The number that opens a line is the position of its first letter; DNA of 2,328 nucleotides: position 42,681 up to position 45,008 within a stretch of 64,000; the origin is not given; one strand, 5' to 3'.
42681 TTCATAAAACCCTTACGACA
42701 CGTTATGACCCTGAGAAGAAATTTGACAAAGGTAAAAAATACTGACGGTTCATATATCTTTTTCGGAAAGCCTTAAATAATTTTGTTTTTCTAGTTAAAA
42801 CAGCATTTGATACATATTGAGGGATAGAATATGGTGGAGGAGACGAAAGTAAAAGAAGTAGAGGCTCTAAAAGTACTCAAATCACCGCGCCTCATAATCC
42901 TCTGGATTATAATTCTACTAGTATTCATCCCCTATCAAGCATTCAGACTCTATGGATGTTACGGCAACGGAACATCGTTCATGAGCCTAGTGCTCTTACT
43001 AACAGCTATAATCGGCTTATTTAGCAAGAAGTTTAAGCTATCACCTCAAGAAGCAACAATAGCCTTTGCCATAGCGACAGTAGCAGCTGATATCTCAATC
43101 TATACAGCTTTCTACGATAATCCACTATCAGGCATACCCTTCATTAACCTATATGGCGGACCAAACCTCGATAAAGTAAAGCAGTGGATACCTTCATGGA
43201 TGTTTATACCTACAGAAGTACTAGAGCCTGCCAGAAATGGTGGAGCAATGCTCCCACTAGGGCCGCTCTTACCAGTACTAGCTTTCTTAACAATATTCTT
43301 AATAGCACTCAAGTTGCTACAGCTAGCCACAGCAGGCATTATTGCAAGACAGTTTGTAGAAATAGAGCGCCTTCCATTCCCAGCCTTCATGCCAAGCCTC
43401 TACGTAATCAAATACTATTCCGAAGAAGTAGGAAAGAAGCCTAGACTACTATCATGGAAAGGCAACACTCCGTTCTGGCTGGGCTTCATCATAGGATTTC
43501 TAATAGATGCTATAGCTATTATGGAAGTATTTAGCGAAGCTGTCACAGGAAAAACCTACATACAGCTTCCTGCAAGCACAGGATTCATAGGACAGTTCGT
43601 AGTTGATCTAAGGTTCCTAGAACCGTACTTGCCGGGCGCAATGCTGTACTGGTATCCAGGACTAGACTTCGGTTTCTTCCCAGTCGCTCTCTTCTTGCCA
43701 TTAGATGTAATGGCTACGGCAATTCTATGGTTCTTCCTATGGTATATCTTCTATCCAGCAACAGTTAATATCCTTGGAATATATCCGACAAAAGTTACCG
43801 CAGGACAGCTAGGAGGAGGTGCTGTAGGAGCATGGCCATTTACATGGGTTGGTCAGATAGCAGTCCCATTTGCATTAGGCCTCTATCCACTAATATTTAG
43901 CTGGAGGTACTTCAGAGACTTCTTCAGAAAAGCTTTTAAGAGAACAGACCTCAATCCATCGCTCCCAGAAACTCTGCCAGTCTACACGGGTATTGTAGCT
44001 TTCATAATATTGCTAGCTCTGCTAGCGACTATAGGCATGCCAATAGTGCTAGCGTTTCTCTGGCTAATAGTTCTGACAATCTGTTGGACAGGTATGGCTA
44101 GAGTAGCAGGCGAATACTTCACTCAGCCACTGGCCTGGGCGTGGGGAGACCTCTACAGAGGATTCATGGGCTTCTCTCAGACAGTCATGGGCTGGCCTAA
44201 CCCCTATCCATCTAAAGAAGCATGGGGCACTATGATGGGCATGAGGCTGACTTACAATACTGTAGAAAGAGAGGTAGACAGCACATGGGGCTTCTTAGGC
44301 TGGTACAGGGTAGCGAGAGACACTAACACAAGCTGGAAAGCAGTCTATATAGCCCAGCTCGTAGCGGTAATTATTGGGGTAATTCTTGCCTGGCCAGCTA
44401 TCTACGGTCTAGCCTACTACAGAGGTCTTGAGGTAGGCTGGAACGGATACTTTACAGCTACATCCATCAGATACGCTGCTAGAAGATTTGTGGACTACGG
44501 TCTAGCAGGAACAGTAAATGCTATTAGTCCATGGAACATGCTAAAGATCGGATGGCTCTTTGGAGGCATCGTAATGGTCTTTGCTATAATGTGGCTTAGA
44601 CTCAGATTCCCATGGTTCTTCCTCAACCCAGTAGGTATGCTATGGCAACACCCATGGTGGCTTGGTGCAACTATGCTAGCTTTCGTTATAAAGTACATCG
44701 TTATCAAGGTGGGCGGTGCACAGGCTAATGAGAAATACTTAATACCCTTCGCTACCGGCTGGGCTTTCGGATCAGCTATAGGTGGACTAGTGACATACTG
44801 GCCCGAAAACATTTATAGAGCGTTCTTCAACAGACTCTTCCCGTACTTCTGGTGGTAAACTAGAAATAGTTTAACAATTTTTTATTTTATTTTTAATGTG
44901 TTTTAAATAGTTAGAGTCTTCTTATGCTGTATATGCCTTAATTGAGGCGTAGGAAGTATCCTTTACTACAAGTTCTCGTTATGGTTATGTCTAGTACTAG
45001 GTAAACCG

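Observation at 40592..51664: Repeated two-gene module: an FtsX-like permease followed by a ~650-aa polytopic paralogue carrying an E-I-E-[RK]-LPFP loop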

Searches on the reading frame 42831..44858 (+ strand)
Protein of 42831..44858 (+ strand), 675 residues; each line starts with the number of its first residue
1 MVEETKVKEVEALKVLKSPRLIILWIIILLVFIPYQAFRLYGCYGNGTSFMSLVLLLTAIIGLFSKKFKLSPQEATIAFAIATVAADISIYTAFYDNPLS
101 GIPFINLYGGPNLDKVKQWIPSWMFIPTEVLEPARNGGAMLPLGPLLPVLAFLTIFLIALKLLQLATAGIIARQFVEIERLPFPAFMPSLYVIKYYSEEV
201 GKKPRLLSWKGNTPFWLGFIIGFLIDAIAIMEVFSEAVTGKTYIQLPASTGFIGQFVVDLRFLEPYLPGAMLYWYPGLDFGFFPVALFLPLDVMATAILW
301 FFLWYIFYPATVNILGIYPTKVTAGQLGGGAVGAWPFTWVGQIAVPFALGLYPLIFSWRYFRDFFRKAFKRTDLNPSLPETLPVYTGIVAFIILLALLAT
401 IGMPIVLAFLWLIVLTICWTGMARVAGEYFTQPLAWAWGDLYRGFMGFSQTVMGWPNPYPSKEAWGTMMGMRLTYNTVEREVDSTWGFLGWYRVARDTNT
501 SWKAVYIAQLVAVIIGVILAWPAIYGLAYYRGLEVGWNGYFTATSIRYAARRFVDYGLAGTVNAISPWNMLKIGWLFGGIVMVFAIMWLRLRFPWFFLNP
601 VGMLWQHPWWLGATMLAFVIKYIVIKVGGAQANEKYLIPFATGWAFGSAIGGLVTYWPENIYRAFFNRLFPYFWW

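Call 4: search_protein_families(library=pfam, proteins=[window:42831-44858:+], max_evalue=0.1)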
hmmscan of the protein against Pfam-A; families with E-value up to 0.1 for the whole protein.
window:42831-44858:+ (675 aa): 2 families
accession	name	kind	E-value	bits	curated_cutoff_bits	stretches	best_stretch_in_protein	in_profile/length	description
PF20581.3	DUF6785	-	1.6e-12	47.2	25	1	23-532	9-498/498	Family of unknown function (DUF6785)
PF20580.3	DUF6784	-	1.2e-06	29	26.4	1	574-654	2-85/101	Domain of unknown function (DUF6784)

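Call 7: search_protein_families(library=ncbifam, proteins=[window:42831-44858:+], max_evalue=1)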
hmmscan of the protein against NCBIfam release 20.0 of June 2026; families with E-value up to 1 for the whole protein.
window:42831-44858:+ (675 aa): 0 families

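Call 9: find_homologous_proteins(query=window:42831-44858:+, max_evalue=0.001)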
Query window:42831-44858:+ (675 aa): 6 proteins with E <= 0.001 among 8000 candidates.
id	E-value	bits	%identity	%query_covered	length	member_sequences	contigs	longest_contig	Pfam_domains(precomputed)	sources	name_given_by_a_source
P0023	0.0e+0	1531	100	100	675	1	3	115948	PF20580.4,PF20581.4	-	-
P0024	0.0e+0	1329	87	100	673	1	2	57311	PF20580.4,PF20581.4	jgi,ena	-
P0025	0.0e+0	1287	83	100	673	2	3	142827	PF20580.4,PF20581.4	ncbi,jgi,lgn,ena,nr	ncbi:MAG: hypothetical protein DRJ52_04250 [Thermoprotei archaeon]|nr:MAG: hypothetical protein DRJ5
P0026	9.5e-287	972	63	100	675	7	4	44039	PF20580.4,PF20581.4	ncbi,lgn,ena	-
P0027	2.6e-153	530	41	100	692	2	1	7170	PF20580.4,PF20581.4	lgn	-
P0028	1.1e-135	472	40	99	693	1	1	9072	PF20580.4,PF20581.4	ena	-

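Call 14: find_encoding_contigs(protein=P0023, flank=10000, max_places=3)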
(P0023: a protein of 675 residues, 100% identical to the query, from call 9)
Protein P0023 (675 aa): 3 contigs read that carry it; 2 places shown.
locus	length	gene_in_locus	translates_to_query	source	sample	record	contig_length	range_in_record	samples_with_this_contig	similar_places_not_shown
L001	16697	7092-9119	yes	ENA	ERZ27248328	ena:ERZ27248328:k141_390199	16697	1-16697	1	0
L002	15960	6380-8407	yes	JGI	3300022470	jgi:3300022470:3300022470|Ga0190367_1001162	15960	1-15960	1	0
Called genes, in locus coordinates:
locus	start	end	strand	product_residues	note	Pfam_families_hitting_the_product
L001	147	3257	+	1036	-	PF02687:FtsX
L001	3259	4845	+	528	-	PF25840:Ulvan_lyase_N (faint), PF06662:C5-epim_C (faint), PF09492:Pec_lyase (faint)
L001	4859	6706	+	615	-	PF02687:FtsX (weak)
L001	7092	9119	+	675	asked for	PF20581:DUF6785, PF20580: (weak)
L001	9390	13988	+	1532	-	PF04389:Peptidase_M28, PF02687:FtsX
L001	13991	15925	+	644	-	-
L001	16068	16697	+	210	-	?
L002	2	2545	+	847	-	?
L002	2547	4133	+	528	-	PF25840:Ulvan_lyase_N (faint), PF06662:C5-epim_C (faint), PF09492:Pec_lyase (faint)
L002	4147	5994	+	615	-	PF02687:FtsX (weak)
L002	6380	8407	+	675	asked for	PF20581:DUF6785, PF20580: (weak)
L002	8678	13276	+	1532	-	PF04389:Peptidase_M28, PF02687:FtsX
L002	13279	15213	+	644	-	-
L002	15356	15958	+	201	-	?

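Call 59: find_encoding_contigs(protein=P0026, flank=10000, max_places=1)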
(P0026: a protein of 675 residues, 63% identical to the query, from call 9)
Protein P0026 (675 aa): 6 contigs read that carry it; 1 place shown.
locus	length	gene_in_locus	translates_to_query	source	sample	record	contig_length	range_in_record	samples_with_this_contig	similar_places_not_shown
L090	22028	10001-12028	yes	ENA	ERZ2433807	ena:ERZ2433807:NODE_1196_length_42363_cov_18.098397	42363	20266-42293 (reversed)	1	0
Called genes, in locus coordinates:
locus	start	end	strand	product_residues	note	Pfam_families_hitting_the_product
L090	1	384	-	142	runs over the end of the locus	-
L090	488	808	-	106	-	-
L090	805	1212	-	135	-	PF03551:PadR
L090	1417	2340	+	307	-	-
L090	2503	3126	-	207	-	PF13200:DUF4015 (weak), PF02638:GHL10 (weak)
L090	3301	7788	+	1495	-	PF04389:Peptidase_M28, PF02687:FtsX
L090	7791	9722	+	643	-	-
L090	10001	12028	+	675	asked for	PF20581:DUF6785, PF20580: (weak)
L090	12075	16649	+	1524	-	PF04389:Peptidase_M28 (weak), PF02687:FtsX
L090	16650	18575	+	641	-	-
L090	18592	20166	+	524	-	PF06662:C5-epim_C (faint)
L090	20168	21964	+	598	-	PF02687:FtsX (weak)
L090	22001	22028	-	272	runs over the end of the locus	PF07155:ECF-ribofla_trS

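Call 60: find_encoding_contigs(protein=P0027, flank=10000, max_places=1)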
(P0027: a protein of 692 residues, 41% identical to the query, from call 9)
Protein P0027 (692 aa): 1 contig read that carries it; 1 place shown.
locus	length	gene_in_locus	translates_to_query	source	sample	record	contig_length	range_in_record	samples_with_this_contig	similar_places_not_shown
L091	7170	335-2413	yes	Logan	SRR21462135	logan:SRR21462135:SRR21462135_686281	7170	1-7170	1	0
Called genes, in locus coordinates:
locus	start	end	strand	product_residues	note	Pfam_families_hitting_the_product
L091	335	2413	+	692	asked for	PF20581:DUF6785, PF20580:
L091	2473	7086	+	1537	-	PF04389:Peptidase_M28, PF02687:FtsX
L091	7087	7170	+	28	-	?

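Call 61: find_encoding_contigs(protein=P0028, flank=10000, max_places=1)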
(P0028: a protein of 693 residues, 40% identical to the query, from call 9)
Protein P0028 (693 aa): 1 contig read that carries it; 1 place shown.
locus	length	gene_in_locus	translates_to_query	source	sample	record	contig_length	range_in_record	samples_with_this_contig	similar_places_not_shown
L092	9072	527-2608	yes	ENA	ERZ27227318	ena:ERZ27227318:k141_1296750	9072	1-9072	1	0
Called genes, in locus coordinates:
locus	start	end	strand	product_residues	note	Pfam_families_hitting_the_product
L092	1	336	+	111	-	?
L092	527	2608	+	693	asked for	PF20581:DUF6785, PF20580:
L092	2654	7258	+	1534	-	PF04389:Peptidase_M28, PF02687:FtsX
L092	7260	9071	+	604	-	?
